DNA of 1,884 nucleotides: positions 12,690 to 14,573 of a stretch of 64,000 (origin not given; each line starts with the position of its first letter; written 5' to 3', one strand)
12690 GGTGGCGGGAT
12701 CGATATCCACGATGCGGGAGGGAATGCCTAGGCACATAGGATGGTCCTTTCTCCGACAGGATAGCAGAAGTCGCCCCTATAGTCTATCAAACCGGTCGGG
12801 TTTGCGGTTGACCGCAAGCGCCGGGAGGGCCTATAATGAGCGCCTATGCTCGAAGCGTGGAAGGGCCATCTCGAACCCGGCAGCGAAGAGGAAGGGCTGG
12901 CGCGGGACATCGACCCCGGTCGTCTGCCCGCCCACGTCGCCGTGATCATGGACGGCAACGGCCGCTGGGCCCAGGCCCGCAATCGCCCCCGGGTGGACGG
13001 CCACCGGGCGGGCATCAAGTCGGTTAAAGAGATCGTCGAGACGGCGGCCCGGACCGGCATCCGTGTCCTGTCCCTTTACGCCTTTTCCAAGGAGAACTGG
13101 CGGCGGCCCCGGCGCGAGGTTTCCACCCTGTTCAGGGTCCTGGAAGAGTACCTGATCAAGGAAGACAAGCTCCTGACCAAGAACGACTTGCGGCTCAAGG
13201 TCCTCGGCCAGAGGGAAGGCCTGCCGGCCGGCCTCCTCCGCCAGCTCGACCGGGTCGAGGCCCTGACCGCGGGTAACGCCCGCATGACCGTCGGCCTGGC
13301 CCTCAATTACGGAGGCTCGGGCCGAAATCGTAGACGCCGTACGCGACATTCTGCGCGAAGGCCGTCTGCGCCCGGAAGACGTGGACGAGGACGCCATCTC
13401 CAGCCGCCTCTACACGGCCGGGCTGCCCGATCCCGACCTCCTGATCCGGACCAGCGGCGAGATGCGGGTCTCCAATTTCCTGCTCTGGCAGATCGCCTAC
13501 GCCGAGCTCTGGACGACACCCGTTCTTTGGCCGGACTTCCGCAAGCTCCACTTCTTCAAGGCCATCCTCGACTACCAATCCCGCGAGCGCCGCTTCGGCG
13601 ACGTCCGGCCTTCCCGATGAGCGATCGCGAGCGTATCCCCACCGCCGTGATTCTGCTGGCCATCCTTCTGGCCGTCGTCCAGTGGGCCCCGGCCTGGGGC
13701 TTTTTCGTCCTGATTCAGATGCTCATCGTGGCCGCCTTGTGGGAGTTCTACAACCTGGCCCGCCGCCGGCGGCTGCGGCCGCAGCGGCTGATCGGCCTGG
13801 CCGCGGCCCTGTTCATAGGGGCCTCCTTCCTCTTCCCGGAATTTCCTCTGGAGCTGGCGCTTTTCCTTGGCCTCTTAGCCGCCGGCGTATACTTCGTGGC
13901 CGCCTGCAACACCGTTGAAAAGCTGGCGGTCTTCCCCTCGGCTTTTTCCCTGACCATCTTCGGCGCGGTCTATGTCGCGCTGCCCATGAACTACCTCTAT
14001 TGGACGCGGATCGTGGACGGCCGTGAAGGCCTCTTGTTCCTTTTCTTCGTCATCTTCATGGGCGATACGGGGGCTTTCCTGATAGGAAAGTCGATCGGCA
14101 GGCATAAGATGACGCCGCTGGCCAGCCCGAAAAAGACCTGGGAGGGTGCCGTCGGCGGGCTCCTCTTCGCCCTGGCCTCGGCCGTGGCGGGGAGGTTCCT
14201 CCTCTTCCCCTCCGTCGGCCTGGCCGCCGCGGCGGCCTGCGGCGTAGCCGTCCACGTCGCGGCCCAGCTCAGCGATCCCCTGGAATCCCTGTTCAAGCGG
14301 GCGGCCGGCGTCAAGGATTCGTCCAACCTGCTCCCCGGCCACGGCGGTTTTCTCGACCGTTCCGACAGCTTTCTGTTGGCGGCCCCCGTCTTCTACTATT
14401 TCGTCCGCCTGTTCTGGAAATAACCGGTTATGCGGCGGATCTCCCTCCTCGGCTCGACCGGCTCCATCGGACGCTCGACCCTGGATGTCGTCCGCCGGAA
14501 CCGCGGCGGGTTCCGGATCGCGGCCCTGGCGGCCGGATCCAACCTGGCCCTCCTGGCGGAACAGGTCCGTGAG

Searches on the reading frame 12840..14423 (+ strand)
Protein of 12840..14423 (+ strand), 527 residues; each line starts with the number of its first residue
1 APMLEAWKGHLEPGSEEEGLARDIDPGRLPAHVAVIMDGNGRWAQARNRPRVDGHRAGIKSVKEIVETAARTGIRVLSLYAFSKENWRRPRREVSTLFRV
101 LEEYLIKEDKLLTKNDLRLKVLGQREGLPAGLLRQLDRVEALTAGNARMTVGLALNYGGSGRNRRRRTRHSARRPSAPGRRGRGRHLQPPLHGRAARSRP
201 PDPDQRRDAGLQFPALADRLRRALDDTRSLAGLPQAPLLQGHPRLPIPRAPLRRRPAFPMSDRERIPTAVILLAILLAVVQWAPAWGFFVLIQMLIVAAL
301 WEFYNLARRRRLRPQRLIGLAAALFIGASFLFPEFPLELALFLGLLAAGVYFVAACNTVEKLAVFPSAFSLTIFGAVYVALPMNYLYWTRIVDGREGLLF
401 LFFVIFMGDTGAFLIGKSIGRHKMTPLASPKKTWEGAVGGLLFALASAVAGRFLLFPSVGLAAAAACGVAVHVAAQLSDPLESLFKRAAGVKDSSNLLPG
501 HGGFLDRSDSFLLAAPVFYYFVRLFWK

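Call 57: search_protein_families(library=pfam, max_evalue=0.00001, proteins=[window:12840-14423:+])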
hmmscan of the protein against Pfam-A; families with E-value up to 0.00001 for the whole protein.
window:12840-14423:+ (527 aa): 2 families
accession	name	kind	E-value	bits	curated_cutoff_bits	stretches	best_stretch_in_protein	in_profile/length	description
PF01148.25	CTP_transf_1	-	1.8e-52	179.2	24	1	264-525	2-264/264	Cytidylyltransferase family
PF01255.24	Prenyltransf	-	7.9e-39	133.9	27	1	36-160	1-126/219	Putative undecaprenyl diphosphate synthase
